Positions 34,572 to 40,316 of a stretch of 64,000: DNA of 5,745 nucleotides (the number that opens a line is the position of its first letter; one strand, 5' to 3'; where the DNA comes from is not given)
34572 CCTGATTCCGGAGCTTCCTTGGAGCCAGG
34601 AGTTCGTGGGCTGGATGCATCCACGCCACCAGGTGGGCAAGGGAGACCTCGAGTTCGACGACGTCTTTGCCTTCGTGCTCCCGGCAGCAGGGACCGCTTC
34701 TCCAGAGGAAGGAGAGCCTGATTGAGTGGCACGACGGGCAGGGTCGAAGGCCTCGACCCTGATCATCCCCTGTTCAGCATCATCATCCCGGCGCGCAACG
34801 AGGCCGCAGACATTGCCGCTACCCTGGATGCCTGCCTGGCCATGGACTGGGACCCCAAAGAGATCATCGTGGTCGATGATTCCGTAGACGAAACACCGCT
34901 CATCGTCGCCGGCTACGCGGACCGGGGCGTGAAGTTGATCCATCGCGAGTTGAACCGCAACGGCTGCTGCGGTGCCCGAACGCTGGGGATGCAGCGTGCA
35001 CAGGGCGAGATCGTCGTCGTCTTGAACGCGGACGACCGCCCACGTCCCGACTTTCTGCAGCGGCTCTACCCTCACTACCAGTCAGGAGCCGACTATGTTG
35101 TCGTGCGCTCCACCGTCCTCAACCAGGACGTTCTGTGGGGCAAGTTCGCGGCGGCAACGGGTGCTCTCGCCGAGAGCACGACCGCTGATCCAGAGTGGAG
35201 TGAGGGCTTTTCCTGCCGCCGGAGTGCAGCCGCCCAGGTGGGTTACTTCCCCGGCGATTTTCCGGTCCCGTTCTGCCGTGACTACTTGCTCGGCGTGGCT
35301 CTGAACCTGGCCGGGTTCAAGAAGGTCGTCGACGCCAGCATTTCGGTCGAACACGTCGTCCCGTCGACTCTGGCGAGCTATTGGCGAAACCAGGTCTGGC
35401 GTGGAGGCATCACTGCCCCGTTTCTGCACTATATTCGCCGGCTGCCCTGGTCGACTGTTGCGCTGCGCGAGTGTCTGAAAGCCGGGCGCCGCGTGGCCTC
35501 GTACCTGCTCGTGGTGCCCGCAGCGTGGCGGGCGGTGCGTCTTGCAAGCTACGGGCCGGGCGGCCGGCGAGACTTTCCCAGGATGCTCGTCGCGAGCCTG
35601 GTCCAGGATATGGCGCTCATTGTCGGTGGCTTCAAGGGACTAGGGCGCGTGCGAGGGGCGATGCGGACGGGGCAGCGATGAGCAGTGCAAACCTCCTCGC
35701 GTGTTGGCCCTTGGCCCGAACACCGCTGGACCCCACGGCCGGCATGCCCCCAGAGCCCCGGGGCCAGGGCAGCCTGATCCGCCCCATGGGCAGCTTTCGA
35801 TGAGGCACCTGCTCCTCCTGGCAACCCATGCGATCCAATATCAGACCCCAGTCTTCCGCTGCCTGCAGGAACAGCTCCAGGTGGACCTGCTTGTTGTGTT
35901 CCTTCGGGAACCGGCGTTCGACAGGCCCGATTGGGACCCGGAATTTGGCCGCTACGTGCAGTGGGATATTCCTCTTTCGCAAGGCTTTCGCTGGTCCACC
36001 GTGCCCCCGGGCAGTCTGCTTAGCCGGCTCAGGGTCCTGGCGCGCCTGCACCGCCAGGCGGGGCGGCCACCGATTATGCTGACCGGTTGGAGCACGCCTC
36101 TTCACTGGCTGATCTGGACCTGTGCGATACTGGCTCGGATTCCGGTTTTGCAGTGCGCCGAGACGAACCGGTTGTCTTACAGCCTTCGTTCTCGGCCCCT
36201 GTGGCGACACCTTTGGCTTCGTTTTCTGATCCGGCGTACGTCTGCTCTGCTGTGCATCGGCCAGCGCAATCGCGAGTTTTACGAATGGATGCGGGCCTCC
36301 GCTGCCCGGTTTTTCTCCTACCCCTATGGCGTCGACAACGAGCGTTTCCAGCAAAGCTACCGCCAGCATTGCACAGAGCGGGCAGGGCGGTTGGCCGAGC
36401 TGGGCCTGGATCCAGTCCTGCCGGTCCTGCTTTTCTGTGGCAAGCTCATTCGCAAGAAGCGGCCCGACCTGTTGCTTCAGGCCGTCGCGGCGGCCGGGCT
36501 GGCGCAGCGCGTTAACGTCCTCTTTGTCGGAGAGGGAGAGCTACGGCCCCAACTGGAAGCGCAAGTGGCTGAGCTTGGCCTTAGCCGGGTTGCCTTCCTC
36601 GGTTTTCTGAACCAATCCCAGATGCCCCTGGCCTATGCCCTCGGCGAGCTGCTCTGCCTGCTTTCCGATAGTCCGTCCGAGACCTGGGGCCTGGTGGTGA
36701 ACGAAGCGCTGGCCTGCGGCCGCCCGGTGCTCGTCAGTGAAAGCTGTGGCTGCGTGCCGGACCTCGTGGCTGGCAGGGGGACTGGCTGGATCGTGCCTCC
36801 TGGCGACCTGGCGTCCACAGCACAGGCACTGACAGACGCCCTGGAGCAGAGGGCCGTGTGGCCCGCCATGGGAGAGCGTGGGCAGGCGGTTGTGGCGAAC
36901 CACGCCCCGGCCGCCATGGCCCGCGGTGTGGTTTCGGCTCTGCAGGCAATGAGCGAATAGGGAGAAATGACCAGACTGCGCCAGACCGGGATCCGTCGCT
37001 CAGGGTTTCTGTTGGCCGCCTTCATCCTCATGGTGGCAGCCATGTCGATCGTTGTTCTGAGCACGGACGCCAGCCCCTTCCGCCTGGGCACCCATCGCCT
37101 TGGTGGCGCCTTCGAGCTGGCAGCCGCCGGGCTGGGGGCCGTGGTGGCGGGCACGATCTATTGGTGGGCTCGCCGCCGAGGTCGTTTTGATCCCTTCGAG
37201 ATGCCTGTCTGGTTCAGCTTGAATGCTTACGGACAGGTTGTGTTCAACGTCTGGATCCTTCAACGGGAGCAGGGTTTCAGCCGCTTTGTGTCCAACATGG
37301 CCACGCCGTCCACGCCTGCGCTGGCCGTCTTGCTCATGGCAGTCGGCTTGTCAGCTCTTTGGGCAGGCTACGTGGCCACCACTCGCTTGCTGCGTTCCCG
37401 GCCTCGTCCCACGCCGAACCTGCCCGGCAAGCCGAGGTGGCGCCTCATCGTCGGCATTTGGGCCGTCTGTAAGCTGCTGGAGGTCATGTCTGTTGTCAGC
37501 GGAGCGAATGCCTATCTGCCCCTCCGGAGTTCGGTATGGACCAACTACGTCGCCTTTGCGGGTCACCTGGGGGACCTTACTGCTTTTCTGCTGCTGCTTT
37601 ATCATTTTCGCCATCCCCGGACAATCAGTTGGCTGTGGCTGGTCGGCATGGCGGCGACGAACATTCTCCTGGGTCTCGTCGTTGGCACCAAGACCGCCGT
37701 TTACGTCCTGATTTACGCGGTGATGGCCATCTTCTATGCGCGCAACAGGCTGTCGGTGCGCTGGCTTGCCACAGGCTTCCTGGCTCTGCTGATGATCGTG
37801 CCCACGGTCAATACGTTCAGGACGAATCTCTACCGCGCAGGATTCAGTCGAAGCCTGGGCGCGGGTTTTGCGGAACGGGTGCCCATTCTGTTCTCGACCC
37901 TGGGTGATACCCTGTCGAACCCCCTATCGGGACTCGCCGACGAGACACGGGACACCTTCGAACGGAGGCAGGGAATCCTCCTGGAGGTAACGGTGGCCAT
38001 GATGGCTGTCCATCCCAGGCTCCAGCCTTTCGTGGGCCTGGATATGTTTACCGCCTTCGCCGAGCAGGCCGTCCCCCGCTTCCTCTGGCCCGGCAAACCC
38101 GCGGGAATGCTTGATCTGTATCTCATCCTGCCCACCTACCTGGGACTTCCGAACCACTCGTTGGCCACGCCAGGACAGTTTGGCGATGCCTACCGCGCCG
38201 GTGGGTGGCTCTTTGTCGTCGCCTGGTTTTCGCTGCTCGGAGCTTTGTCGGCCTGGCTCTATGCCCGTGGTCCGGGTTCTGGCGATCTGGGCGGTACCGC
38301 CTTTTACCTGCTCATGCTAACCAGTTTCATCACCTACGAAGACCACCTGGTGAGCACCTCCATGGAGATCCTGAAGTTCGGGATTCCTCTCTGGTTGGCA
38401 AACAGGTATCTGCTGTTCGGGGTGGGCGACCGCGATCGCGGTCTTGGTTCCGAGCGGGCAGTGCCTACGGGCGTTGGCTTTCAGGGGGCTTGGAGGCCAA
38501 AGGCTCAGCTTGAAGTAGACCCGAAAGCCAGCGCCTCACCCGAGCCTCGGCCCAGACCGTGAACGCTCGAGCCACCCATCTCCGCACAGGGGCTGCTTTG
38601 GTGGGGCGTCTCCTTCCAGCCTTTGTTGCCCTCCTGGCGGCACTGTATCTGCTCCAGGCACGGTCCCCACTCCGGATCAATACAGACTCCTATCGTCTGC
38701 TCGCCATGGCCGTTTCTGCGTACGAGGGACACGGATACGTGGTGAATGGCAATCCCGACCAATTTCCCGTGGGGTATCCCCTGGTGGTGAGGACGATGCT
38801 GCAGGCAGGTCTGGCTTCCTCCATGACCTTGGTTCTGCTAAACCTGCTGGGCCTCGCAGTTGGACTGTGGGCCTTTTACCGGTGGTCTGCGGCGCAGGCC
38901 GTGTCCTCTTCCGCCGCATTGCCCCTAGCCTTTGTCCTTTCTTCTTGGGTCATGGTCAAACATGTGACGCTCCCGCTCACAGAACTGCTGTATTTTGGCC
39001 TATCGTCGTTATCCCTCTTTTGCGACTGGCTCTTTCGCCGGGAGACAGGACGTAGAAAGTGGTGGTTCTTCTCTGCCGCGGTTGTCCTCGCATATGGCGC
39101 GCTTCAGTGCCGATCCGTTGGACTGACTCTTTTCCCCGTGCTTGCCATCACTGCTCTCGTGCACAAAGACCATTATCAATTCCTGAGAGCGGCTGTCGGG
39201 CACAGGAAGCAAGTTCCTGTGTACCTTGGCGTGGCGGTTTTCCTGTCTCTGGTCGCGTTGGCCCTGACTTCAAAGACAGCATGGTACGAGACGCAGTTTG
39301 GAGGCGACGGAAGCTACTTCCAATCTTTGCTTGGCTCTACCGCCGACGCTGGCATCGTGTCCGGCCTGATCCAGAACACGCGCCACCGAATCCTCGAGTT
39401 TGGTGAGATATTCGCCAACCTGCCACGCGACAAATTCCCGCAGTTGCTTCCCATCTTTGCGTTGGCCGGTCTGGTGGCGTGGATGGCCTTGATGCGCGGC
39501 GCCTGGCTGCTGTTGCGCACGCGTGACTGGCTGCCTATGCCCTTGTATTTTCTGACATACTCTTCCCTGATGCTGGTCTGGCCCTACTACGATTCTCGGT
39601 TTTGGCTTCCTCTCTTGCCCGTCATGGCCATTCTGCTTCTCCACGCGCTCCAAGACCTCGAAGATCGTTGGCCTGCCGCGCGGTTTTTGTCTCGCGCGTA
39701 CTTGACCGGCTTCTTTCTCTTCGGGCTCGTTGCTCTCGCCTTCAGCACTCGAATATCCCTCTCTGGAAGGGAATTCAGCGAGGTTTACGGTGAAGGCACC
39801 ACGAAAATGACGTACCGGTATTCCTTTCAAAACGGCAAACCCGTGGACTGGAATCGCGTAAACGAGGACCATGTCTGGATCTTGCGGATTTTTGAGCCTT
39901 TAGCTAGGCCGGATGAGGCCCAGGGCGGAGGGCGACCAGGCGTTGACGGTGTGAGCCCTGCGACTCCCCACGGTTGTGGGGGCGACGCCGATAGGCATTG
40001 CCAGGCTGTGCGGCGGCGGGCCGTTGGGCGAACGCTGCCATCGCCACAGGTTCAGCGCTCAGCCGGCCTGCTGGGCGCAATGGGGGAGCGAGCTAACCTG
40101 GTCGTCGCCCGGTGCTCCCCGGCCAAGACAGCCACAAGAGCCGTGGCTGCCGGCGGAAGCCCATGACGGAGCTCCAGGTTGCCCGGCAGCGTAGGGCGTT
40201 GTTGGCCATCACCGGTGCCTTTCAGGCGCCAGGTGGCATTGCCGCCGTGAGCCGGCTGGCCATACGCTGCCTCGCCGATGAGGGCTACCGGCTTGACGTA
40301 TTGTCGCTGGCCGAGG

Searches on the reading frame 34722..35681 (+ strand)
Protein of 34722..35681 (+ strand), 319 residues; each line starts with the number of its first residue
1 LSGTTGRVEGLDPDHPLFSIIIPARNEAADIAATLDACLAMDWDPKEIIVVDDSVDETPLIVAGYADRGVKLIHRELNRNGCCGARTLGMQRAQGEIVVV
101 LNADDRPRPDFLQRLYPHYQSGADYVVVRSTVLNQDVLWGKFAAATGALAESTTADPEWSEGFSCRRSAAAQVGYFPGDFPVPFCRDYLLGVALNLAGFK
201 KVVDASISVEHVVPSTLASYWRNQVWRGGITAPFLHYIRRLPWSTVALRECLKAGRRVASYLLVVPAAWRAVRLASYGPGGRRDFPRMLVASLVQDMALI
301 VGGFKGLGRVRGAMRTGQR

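Call 9: search_protein_families(library=pfam, proteins=[window:34722-35681:+], max_evalue=0.1)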
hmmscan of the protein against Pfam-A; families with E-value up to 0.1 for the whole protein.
window:34722-35681:+ (319 aa): 4 families
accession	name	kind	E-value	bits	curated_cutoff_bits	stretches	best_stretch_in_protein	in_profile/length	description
PF00535.33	Glycos_transf_2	-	6.6e-29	101.4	23.3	1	19-136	1-121/168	Glycosyl transferase family 2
PF13641.12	Glyco_tranf_2_3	-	7.2e-09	36.4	27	1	16-223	2-223/230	Glycosyltransferase like family 2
PF13632.12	Glyco_trans_2_3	-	1.7e-05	25.2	27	1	97-252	1-168/198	Glycosyl transferase family group 2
PF13506.12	Glyco_transf_21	-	0.063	13.2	21.7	0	89-221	25-166/174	Glycosyl transferase family 21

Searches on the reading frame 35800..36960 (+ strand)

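Call 9: search_protein_families(library=pfam, proteins=[window:35800-36960:+], max_evalue=0.1)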
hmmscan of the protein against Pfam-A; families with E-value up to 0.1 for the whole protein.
window:35800-36960:+ (386 aa): 5 families
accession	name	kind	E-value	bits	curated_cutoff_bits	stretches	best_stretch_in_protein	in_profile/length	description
PF00534.26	Glycos_transf_1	-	5.3e-26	91.6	26.4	1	207-361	15-169/172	Glycosyl transferases group 1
PF13692.12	Glyco_trans_1_4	-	4.9e-24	85.6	27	1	208-349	2-141/142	Glycosyl transferases group 1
PF13579.12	Glyco_trans_4_4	-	2e-05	25.4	29.7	1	20-171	12-152/158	Glycosyl transferase 4-like domain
PF20706.3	GT4-conflict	-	0.00049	19.6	26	1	282-322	280-320/385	Family 4 Glycosyltransferase in conflict systems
PF13439.12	Glyco_transf_4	-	0.011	16.3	28.5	1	44-182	28-170/170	Glycosyltransferase Family 4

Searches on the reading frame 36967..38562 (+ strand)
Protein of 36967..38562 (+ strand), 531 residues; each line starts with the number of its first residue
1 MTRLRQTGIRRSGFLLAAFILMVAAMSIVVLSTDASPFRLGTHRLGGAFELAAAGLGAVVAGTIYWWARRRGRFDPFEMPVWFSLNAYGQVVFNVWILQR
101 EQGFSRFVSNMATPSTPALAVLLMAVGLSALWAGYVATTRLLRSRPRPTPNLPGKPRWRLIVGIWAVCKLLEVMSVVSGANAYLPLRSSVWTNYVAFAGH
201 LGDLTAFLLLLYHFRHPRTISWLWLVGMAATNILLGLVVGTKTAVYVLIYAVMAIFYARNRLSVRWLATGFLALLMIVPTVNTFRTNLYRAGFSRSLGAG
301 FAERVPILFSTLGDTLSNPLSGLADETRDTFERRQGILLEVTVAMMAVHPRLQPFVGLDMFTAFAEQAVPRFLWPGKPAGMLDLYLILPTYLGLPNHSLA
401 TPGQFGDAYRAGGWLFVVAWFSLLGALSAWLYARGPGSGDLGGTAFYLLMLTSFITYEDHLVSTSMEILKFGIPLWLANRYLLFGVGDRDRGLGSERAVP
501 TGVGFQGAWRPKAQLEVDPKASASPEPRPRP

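Call 9: search_protein_families(library=pfam, proteins=[window:36967-38562:+], max_evalue=0.1)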
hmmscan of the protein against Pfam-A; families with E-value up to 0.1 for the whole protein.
window:36967-38562:+ (531 aa): 1 family
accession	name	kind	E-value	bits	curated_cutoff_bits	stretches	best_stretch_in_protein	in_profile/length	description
PF06451.17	Moricin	-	0.073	13.3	27.6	0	16-39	2-25/62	Moricin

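Call 11: search_protein_families(library=ncbifam, proteins=[window:36967-38562:+], max_evalue=0.1)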
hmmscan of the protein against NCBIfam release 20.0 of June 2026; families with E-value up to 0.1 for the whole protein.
window:36967-38562:+ (531 aa): 2 families
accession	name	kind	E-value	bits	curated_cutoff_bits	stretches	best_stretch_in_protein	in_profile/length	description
TIGR04370.1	glyco_rpt_poly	subfamily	0.00087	18.4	40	1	397-455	315-377/396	oligosaccharide repeat unit polymerase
NF046084.1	XrtY_assoc_Wzy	equivalog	0.0041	15.8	420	1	205-379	188-355/472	exosortase Y-associated Wzy-like protein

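Call 27: search_solved_structures(query=window:36967-38562:+, max_evalue=10)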
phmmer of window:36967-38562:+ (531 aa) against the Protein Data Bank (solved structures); distinct sequences matched with E-value up to 10: 0.

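Call 29: find_homologous_proteins(query=window:36967-38562:+, max_evalue=0.001)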
Query window:36967-38562:+ (531 aa): 18 proteins with E <= 0.001 among 8000 candidates.
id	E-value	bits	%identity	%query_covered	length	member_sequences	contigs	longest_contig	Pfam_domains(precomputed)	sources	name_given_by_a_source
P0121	0.0e+0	1180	99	100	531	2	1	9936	-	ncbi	-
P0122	8.1e-228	775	68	95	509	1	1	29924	-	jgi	jgi:hypothetical protein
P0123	7.3e-222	756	69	89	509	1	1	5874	-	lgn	-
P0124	5.5e-216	736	66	95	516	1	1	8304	-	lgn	-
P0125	3.5e-215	734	65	94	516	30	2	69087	-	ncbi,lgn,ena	-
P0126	2.2e-209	715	66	93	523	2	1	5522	-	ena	-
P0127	1.2e-207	709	64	93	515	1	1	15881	-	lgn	-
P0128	7.5e-187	640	60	90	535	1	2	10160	-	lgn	-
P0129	2.9e-158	546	53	92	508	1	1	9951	-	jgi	jgi:hypothetical protein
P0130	1.5e-138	481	52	84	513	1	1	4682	-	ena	-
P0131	1.4e-126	441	47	84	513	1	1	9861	-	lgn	-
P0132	1.8e-124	434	45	93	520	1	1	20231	-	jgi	jgi:hypothetical protein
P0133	2.3e-119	418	44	89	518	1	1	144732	-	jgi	jgi:hypothetical protein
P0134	1.3e-114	402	44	87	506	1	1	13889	-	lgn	-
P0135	6.7e-104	366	39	84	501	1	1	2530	-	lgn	-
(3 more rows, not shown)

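Call 32: search_protein_families(library=pfam, alignment_id=A2, max_evalue=1)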
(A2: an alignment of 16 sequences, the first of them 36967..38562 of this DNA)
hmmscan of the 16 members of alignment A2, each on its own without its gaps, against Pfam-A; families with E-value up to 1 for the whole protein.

A. member 1, window:36967-38562:+ (531 aa): 1 family
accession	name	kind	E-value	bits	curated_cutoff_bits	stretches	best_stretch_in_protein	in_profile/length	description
PF06451.17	Moricin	-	0.073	13.3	27.6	1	16-39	2-25/62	Moricin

B. families by the number of members that match (of 16 scanned): 10 families
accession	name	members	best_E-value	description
PF03988.17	DUF347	2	0.0017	Repeat of Unknown Function (DUF347)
PF14296.11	O-ag_pol_Wzy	2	0.015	O-antigen polysaccharide polymerase Wzy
PF20077.4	CcmD_alt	1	0.023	CcmD family protein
PF06451.17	Moricin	1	0.073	Moricin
PF03597.20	FixS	1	0.2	Cytochrome oxidase maturation protein cbb3-type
PF01901.21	O_anti_polymase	1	0.21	Putative O-antigen polymerase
PF11431.13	Transport_MerF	1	0.29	Membrane transport protein MerF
PF12911.12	OppC_N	1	0.33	N-terminal TM domain of oligopeptide transport permease C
PF19589.4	DUF6095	1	0.48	Family of unknown function (DUF6095)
PF05251.17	Ost5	1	0.79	Oligosaccharyltransferase subunit 5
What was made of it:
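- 28819..52010 (+): Proximal part of the same operon, which makes the lipid-linked glycan. Genes: two epimerase/dehydratases, FkbM methyltransferase (30867), Wzx flippase (31883-33211), GT2, three GT4s, a 14-helix membrane protein that is a candidate Wzy polymerase (36967-38562), an unassigned multi-TM protein (38601-40166), AsnB-like amidotransferase, two hexapeptide acetyltransferases, GT4+Bac_transf priming enzyme (45196-47058), sugar 4-aminotransferase (47945-49135), TM-anchored dehydratase (49132-50703), NTP_transf_5 (50733-52010). 36967 has only weak matches to Wzy polymerase models (TIGR04370 E 9e-4; NF046084 E 4e-3; PF14296 in 2 of 16 homologs; calls 11, 32).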

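Call 40: predict_structure(alignment_id=A2)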
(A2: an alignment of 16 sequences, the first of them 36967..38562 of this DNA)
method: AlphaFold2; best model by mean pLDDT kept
length: 531 residues; sequences in the alignment: 16
mean_pLDDT: 76.2   pTM: 0.78
mean pLDDT of the five models: 76.2, 73.6, 73.1, 72.3, 68.5
residues with pLDDT >= 90: 136; 70-90: 230; 50-70: 102; < 50: 63
segments of 3 or more residues with pLDDT < 50: 1-10, 381-386, 396-399, 489-518, 520-531
pLDDT, mean of each block of 10 residues (from residue 1): 45 62 65 57 84 91 91 89 91 87 83 89 96 96 74 80 94 83 55 81 93 90 89 82 79 90 84 84 84 69 85 85 81 80 82 56 66 64 51 56 80 87 94 89 92 73 73 89 71 39 32 40 39 33
secondary structure, 60 per line:
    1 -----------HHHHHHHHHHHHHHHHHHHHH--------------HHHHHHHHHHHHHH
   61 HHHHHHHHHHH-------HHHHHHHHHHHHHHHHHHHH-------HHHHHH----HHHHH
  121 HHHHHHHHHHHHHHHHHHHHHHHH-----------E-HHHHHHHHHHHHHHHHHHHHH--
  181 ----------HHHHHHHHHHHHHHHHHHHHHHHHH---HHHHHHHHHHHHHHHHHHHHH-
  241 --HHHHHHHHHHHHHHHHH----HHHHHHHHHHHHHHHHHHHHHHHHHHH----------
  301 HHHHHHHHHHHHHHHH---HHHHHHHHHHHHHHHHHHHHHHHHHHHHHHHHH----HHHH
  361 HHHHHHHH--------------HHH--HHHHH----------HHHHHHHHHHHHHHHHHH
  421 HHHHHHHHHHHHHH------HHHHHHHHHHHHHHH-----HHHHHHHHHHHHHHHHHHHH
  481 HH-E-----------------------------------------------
elements in order: H12-32 H47-71 H79-98 H106-111 H116-144 H158-178 H191-215 H219-239 H243-259 H264-290 H301-316 H320-352 H357-368 H388-392 H403-434 H441-455 H461-482

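Call 43: fold_search(model_id=the predicted structure, library=pdb)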
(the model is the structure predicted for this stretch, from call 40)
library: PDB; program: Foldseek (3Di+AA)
matches with E <= 10: 385; with E <= 0.001: 0
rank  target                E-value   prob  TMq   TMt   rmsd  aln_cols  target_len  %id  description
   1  7aqq_N                8.4e-02  0.23  0.14  0.15  24.3       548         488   14  Cryo-EM structure of Arabidopsis thaliana Complex-I (membrane core) (released 2021-12-08)
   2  8y6h_A                8.7e-02  0.06  0.06  0.06  30.1       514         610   11  P-glycoprotein in complex with UIC2 Fab and triple elacridar molecules in LMNG detergent (released 2024-04-17)
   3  8pm6                  2.1e-01  0.08  0.08  0.06  30.3       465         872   11  Human bile salt export pump (BSEP) in complex with inhibitor GBM in nanodiscs (released 2023-11-22)
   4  9hkm_A                2.3e-01  0.10  0.12  0.13  26.6       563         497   13  Transient activated state of BetP-M150E (released 2025-12-17)
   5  3vvp_A                2.8e-01  0.16  0.14  0.16  21.4       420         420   12  Crystal structure of MATE in complex with Br-NRF (released 2013-04-03)
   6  6z4s                  3.4e-01  0.09  0.10  0.11  24.6       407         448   14  Crystal structure of the neurotensin receptor 1 (NTSR1-H4bmx) in complex with the small molecule inverse agonist SR48692 (released 2021-02-10)
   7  6ffh                  4.6e-01  0.11  0.12  0.14  23.3       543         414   10  Crystal Structure of mGluR5 in complex with Fenobam at 2.65 A (released 2018-03-07)
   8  4zud                  4.6e-01  0.07  0.09  0.11  25.2       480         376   10  Crystal Structure of Human Angiotensin Receptor in Complex with Inverse Agonist Olmesartan at 2.8A resolution. (released 2015-10-07)
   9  6nc9                  5.0e-01  0.07  0.10  0.11  27.4       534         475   10  Lipid II flippase MurJ, outward-facing conformation (released 2019-04-17)
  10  8ce1_C                5.3e-01  0.10  0.08  0.15  22.4       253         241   15  Cytochrome c maturation complex CcmABCD (released 2023-09-06)
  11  9gbt_A                5.7e-01  0.54  0.15  0.31  13.1       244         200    9  De novo designed retro-aldolase 13 (RAD13) (released 2025-08-13)
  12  8y6i_A                5.7e-01  0.05  0.08  0.08  28.9       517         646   11  P-glycoprotein in complex with UIC2 Fab and triple elacridar molecules in nanodisc (released 2024-04-17)
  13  9grx_B                6.2e-01  0.09  0.13  0.14  23.8       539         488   14  NDH-PSI-LHCI supercomplex from S. oleracea (released 2025-02-12)
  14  9vre                  6.4e-01  0.04  0.09  0.06  31.7       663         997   10  Cryo-EM structure of rice multidrug resistance protein 5 (MRP5) with InsP6 in state B (released 2026-04-01)
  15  8xzi_R                7.9e-01  0.14  0.12  0.17  23.7       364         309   12  Cryo-EM structure of the CMF-019-bound human APLNR-Gi complex (released 2024-03-20)
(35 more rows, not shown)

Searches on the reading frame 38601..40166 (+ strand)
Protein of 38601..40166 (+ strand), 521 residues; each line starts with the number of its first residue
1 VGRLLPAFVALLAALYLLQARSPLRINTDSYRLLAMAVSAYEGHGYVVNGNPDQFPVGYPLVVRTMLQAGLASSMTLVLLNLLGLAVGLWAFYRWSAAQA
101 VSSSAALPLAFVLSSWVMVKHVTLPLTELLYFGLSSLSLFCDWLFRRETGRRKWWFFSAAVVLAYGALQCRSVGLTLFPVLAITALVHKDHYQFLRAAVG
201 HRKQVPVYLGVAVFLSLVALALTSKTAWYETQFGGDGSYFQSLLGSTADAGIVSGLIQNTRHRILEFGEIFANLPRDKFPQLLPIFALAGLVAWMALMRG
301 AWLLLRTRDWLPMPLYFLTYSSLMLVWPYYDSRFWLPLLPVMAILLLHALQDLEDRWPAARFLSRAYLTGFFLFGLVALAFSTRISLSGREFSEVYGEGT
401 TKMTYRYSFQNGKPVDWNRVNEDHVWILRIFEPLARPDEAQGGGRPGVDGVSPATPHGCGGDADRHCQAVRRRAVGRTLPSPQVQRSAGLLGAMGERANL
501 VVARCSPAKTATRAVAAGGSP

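Call 9: search_protein_families(library=pfam, proteins=[window:38601-40166:+], max_evalue=0.1)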
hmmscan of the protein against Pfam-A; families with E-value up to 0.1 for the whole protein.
window:38601-40166:+ (521 aa): 0 families

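Call 11: search_protein_families(library=ncbifam, proteins=[window:38601-40166:+], max_evalue=0.1)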
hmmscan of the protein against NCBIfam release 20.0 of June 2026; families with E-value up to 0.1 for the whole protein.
window:38601-40166:+ (521 aa): 0 families

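Call 28: search_solved_structures(query=window:38601-40166:+, max_evalue=10)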
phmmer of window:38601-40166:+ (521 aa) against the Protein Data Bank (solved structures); distinct sequences matched with E-value up to 10: 2.
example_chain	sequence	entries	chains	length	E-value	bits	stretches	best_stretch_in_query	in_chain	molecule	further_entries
4qqg_A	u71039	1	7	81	1.8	10.2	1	346-385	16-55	Histone acetyltransferase KAT5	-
2eko_A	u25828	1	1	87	2.1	10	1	346-385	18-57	Histone acetyltransferase HTATIP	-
